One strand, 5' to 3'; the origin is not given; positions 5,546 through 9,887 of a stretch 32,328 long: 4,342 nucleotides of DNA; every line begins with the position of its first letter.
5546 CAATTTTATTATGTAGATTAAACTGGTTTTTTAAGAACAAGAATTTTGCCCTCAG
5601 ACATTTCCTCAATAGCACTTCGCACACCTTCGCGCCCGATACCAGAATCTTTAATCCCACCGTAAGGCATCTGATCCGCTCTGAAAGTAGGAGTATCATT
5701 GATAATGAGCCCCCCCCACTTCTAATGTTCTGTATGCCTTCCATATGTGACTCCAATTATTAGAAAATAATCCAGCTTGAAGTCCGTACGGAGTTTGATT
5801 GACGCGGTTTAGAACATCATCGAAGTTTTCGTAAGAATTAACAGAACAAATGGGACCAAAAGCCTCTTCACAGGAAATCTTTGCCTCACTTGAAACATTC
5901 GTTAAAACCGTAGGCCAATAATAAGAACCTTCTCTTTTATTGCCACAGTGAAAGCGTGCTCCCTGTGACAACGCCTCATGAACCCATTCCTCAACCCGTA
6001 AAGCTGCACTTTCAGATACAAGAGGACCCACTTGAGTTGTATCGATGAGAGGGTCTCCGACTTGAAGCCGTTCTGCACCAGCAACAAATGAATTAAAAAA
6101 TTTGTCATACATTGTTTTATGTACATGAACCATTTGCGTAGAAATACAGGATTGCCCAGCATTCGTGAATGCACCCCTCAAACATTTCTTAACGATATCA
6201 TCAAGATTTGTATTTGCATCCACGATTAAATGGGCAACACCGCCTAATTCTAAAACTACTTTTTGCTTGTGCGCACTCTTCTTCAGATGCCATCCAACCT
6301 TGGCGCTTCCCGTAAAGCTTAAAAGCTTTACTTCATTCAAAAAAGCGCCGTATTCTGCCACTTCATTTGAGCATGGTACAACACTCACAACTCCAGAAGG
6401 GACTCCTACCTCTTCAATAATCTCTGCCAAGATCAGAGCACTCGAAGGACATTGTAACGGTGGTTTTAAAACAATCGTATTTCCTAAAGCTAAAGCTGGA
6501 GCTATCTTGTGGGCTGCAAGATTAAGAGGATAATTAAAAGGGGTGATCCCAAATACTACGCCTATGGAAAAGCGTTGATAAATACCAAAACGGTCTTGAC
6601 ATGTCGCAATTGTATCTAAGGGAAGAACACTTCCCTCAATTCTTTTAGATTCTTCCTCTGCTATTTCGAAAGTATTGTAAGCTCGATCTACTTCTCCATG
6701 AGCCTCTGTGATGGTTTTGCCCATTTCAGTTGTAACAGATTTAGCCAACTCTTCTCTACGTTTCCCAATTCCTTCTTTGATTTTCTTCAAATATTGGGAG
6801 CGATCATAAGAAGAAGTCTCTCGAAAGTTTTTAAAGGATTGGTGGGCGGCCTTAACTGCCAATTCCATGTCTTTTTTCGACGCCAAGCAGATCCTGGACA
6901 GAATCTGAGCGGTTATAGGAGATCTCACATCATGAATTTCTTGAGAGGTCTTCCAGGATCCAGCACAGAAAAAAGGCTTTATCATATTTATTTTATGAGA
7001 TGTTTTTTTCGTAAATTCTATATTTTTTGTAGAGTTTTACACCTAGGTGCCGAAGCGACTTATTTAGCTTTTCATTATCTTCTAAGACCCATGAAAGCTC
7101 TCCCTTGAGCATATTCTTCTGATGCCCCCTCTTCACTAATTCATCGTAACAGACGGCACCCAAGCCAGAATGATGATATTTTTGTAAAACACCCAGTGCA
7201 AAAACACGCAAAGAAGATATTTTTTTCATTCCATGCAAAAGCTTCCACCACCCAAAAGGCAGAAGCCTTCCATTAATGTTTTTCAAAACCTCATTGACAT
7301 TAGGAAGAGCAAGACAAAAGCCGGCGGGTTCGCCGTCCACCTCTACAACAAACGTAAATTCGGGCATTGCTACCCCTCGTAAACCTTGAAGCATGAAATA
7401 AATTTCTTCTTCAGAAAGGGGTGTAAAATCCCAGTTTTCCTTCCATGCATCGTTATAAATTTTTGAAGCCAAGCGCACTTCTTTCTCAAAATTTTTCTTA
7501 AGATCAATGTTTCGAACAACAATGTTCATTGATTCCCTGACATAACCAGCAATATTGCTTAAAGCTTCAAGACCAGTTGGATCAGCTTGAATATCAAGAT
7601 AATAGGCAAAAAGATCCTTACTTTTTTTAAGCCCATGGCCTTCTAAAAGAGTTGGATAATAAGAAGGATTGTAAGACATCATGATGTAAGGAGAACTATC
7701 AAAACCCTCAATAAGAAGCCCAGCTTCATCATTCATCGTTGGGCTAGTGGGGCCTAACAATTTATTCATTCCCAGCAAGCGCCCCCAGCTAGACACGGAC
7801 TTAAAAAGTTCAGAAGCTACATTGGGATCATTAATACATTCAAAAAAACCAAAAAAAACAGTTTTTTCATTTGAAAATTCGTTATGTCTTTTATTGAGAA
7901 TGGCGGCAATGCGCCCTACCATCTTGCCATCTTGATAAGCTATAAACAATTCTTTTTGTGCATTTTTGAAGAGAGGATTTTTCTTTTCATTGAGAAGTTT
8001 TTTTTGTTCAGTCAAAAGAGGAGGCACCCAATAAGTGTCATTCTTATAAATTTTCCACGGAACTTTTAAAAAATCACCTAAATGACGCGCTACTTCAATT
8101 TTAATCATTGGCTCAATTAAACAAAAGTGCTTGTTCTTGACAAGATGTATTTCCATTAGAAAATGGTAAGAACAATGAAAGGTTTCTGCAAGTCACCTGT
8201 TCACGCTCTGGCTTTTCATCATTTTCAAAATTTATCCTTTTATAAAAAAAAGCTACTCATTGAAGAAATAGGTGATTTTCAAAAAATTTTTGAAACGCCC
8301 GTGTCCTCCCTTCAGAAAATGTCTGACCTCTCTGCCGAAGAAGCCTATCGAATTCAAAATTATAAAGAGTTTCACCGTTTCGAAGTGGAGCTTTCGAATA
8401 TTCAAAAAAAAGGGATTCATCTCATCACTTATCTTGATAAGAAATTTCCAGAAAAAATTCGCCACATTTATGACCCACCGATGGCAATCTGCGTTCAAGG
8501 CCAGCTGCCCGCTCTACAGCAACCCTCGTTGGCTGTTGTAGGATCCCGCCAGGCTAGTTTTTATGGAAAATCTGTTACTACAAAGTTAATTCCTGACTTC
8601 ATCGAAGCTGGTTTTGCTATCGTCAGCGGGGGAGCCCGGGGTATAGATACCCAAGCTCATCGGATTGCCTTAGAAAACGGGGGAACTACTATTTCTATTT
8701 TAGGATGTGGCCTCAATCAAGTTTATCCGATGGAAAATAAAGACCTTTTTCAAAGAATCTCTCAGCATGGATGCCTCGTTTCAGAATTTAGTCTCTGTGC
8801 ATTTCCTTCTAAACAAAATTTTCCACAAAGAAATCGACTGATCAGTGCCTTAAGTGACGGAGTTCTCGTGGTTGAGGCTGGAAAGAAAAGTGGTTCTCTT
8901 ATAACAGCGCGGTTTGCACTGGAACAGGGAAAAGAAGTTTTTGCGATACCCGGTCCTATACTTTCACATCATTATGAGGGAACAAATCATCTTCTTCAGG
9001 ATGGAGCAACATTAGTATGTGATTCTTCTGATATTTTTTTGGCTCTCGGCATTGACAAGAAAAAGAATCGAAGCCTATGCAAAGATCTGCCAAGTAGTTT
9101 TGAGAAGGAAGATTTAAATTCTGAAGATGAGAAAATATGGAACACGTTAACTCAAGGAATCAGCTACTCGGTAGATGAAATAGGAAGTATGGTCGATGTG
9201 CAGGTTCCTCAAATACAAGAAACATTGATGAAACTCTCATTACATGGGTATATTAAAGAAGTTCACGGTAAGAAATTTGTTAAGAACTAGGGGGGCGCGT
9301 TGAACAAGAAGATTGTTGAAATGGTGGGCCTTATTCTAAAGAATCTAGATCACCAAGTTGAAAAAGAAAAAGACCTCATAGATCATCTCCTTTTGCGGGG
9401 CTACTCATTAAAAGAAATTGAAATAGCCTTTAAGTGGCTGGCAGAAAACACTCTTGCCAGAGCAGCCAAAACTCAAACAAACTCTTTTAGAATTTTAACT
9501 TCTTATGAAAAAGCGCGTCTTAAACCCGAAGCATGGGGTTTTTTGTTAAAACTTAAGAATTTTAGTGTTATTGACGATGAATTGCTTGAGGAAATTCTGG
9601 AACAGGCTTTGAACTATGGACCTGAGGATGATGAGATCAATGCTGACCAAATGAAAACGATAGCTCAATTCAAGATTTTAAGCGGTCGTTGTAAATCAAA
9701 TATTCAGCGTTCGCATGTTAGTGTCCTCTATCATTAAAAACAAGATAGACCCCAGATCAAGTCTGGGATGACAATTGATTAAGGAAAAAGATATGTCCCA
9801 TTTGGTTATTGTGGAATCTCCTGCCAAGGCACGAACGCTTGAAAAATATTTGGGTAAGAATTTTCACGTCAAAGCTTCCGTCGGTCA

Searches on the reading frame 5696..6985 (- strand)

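Call 9: search_protein_families(library=pfam, proteins=[window:5696-6985:-], max_evalue=0.0001)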
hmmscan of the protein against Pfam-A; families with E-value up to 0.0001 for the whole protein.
window:5696-6985:- (429 aa): 1 family
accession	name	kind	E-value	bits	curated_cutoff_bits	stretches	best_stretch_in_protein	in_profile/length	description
PF00171.27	Aldedh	-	1.4e-124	416.6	23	1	14-426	4-420/461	Aldehyde dehydrogenase family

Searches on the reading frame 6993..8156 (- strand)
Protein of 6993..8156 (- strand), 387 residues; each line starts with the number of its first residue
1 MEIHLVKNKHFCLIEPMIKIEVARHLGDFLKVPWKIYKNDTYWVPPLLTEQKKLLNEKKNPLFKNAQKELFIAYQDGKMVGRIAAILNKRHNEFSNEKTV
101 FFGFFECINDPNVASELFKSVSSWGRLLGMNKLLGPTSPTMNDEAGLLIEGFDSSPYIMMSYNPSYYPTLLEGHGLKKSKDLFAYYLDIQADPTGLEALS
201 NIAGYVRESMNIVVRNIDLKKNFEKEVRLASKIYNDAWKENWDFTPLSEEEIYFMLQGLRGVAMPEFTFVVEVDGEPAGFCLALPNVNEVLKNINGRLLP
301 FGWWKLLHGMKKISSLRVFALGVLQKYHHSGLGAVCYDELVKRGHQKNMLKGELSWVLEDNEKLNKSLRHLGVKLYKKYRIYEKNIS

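Call 9: search_protein_families(library=pfam, proteins=[window:6993-8156:-], max_evalue=0.0001)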
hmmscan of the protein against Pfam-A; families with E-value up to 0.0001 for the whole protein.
window:6993-8156:- (387 aa): 1 family
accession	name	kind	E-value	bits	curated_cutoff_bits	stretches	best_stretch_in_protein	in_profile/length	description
PF00583.31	Acetyltransf_1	-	2e-06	28.5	20.7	0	233-366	7-109/116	Acetyltransferase (GNAT) family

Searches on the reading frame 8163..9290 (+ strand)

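Call 9: search_protein_families(library=pfam, proteins=[window:8163-9290:+], max_evalue=0.0001)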
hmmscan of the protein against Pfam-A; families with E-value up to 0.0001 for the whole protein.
window:8163-9290:+ (375 aa): 1 family
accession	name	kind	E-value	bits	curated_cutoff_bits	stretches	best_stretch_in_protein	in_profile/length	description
PF02481.21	DNA_processg_A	-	3.5e-78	262.1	29.6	1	80-286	2-211/212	DNA recombination-mediator protein A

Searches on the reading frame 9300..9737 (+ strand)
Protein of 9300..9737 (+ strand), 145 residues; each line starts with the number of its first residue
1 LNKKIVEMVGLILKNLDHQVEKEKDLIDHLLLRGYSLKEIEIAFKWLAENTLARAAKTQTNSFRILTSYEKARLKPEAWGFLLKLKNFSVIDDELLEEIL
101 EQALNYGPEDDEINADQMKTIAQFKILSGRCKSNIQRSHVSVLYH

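Call 9: search_protein_families(library=pfam, proteins=[window:9300-9737:+], max_evalue=0.0001)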
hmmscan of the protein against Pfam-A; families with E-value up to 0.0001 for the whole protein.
window:9300-9737:+ (145 aa): 1 family
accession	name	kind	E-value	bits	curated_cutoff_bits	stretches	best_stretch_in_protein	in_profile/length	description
PF04361.18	DUF494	-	4.4e-15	56.3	22.6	1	20-125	18-126/153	Protein of unknown function (DUF494)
